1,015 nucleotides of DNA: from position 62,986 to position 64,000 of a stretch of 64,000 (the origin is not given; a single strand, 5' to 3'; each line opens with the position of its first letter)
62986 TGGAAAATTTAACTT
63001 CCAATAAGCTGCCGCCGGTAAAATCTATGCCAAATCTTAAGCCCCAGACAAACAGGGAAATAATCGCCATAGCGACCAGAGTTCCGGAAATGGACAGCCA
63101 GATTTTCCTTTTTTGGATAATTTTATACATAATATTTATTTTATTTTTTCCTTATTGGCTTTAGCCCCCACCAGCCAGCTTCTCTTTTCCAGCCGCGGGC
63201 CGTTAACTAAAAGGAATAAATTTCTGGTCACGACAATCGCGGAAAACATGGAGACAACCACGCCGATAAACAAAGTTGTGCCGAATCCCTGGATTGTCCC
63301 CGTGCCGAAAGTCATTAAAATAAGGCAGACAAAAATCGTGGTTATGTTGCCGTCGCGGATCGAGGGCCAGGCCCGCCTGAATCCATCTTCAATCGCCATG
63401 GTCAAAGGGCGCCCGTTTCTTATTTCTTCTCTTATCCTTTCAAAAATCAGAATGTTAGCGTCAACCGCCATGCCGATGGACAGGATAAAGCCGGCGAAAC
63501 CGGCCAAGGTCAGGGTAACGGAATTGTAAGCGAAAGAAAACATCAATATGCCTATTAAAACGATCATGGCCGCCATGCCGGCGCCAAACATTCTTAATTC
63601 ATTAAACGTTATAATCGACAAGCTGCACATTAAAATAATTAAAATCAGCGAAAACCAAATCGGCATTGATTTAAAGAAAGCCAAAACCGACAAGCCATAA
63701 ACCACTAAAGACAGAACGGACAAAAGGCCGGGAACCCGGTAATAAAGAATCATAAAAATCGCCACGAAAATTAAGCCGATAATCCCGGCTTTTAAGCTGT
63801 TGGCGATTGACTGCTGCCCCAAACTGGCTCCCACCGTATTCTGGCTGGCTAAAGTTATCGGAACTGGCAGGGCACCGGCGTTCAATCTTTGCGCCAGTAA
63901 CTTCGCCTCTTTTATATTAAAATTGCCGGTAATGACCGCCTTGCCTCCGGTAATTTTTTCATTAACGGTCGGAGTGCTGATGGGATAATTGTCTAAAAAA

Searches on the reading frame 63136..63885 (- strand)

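Call 30: search_protein_families(library=pfam, proteins=[window:63136-63885:-])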
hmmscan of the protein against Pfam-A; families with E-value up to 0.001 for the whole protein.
window:63136-63885:- (249 aa): 2 families
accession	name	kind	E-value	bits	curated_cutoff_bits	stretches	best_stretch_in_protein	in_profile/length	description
PF02355.23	SecD_SecF_C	-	1.1e-10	41.7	20.5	1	77-226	34-185/189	Protein export membrane protein SecD/SecF, C-terminal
PF03176.21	MMPL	-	4.9e-08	32.7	20.5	1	103-231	182-305/333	MMPL family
